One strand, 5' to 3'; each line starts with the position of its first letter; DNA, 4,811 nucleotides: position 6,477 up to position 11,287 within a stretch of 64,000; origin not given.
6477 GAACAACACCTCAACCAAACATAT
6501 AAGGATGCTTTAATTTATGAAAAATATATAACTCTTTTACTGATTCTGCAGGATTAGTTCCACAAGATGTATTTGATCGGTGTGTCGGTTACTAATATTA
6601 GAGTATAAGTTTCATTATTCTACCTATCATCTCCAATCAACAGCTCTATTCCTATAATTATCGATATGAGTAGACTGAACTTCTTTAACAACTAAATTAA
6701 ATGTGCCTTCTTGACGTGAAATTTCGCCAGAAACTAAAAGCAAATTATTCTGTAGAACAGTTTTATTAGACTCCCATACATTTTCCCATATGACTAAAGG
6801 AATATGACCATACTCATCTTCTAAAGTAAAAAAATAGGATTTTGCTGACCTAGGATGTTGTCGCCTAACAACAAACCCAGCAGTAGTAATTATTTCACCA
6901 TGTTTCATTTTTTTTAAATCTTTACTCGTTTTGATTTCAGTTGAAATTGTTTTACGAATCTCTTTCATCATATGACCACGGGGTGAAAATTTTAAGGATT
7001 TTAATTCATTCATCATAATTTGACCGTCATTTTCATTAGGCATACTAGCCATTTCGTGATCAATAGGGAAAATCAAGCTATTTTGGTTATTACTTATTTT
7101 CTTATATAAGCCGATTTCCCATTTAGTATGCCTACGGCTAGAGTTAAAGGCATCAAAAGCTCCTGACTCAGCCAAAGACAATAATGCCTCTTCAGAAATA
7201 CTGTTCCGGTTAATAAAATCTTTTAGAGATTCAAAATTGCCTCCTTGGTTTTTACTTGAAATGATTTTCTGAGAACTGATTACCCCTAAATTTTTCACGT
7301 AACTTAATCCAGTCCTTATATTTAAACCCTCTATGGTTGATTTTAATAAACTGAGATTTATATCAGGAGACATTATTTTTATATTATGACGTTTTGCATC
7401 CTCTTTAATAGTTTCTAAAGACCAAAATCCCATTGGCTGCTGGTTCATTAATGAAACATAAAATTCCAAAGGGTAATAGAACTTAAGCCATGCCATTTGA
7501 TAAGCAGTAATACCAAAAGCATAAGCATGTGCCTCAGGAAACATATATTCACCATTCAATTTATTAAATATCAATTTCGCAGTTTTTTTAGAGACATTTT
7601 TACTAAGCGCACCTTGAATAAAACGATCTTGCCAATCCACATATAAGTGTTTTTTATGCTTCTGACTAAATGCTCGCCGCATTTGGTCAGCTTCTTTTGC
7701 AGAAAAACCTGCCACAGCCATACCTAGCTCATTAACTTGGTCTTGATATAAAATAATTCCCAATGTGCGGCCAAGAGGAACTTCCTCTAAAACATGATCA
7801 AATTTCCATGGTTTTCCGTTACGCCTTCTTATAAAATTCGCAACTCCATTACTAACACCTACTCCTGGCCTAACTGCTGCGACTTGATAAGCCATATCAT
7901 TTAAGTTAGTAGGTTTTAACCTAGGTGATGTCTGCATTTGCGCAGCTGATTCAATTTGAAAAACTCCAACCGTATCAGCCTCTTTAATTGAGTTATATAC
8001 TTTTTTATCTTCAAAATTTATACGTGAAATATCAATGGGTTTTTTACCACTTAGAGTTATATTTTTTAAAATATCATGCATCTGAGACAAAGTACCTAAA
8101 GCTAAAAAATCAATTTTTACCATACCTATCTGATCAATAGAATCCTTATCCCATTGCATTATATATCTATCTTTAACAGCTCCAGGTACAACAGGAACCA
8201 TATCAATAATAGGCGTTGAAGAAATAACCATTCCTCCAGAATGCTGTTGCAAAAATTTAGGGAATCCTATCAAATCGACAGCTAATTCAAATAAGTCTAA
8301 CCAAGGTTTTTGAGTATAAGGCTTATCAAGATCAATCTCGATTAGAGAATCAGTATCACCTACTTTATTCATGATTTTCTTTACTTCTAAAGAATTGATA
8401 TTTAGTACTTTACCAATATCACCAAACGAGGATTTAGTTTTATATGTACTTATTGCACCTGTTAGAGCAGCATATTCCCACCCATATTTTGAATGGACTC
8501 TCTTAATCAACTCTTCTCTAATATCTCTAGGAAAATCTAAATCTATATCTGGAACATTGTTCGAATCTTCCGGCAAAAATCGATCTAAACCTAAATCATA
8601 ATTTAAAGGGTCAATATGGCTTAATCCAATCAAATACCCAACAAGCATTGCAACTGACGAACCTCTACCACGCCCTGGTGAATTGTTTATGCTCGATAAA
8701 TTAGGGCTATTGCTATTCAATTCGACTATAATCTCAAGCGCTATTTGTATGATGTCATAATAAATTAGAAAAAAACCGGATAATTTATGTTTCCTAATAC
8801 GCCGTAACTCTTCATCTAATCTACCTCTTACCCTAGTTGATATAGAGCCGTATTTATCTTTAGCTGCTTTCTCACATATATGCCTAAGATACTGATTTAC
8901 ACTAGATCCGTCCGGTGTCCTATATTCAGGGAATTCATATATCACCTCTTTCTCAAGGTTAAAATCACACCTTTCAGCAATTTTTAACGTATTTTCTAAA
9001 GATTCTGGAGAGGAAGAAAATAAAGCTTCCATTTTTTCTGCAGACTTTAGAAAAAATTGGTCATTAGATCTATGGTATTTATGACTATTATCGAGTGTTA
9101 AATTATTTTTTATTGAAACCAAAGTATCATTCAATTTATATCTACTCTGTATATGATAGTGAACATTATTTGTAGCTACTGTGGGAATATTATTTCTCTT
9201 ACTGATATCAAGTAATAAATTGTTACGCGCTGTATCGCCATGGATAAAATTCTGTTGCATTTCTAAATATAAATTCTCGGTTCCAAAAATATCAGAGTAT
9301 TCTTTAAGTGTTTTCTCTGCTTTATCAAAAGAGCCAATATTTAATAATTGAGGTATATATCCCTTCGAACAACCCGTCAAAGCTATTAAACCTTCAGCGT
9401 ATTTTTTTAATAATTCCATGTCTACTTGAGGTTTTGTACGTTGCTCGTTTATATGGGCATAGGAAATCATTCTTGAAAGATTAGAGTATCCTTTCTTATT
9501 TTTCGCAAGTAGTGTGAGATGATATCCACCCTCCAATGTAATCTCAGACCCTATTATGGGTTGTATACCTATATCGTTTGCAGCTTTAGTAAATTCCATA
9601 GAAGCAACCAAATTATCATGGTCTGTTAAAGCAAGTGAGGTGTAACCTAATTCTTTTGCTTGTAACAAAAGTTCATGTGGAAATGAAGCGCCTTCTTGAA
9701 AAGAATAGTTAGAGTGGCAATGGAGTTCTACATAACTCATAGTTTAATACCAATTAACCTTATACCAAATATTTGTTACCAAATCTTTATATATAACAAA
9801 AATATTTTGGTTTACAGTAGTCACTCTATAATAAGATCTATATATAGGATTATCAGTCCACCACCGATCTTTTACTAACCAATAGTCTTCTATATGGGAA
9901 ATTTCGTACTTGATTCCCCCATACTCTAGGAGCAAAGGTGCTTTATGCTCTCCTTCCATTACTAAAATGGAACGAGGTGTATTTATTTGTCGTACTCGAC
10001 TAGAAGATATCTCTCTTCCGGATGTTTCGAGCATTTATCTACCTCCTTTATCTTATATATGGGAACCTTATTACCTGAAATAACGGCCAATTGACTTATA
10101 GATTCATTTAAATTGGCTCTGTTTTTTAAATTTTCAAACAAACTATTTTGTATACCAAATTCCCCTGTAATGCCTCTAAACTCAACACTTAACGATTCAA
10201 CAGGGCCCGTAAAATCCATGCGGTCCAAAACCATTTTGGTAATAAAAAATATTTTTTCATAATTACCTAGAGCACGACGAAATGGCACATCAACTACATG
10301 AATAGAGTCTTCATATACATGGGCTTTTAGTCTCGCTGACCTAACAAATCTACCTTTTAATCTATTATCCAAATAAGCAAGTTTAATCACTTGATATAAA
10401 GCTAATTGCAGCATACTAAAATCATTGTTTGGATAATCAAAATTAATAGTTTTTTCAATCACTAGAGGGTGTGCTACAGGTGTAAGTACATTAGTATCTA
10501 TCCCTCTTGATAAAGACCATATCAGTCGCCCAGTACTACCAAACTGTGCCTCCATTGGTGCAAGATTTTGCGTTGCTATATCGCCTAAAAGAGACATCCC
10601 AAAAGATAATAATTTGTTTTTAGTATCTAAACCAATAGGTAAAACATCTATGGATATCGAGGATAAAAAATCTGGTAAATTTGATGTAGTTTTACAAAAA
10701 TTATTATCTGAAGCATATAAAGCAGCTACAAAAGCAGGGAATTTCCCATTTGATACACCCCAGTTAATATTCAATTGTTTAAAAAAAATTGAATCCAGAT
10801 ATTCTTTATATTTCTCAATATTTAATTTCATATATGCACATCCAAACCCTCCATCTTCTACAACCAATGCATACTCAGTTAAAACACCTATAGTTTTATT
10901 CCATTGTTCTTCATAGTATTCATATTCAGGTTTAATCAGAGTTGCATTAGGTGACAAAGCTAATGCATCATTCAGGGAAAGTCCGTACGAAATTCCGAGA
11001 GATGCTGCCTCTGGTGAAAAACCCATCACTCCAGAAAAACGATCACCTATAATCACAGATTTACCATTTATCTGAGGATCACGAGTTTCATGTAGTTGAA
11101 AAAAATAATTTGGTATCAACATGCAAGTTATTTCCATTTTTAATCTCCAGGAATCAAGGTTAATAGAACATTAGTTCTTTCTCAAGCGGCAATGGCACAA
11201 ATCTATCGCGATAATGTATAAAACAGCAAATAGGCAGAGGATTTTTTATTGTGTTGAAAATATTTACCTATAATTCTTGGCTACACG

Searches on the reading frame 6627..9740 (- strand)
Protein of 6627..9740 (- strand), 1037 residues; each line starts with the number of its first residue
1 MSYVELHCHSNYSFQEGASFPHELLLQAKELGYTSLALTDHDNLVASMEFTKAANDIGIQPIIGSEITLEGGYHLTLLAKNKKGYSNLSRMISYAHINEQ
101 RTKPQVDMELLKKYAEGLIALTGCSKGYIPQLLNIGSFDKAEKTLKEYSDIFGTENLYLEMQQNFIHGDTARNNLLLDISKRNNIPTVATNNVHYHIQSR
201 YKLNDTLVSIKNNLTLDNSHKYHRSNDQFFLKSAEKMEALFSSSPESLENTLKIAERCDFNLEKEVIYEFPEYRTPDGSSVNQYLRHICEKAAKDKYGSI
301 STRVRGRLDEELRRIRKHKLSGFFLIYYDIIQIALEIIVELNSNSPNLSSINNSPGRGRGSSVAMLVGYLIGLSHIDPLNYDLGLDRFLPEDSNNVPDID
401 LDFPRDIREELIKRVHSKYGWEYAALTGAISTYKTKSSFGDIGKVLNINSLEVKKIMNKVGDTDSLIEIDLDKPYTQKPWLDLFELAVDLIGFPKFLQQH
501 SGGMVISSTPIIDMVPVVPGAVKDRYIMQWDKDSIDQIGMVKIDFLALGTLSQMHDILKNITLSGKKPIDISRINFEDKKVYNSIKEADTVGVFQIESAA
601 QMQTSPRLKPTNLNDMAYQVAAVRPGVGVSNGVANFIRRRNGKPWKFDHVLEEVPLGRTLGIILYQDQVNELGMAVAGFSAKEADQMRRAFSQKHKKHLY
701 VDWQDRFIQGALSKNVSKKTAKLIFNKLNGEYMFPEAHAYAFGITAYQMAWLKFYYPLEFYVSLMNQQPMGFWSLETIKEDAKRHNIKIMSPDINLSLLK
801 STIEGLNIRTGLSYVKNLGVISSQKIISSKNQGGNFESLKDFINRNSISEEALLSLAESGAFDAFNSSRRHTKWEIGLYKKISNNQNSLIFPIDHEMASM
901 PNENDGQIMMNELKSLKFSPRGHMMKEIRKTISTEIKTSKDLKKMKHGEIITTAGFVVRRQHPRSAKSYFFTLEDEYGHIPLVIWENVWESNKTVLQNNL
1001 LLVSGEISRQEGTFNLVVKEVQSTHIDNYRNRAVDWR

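Call 82: search_protein_families(library=pfam, proteins=[window:6627-9740:-])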
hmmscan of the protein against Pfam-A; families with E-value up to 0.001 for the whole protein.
window:6627-9740:- (1037 aa): 5 families
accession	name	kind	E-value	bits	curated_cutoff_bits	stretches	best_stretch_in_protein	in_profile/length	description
PF07733.18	DNA_pol3_alpha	-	1.7e-53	182.3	23.9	1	283-547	1-260/260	Bacterial DNA polymerase III alpha NTPase domain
PF02811.25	PHP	-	9.9e-45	153.2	26.4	1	5-163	1-163/164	PHP domain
PF17657.6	DNA_pol3_finger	-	1.4e-37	129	22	1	550-714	1-165/166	Bacterial DNA polymerase III alpha subunit finger domain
PF14579.12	HHH_6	-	1.1e-19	70.8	25.6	1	786-871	1-89/90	Helix-hairpin-helix motif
PF01336.31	tRNA_anti-codon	-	3e-07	30.7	27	1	952-1022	2-73/75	OB-fold nucleic acid binding domain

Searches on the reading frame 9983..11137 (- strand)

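Call 82: search_protein_families(library=pfam, proteins=[window:9983-11137:-])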
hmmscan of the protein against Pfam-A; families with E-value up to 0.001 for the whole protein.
window:9983-11137:- (384 aa): 2 families
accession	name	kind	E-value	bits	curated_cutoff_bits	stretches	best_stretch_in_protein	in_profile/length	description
PF00817.25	IMS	-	2.5e-11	44.1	23.2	1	9-106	4-104/148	impB/mucB/samB family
PF21999.2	IMS_HHH_1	-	0.00092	20.1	27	0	168-214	6-53/53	DNA polymerase-iota, thumb domain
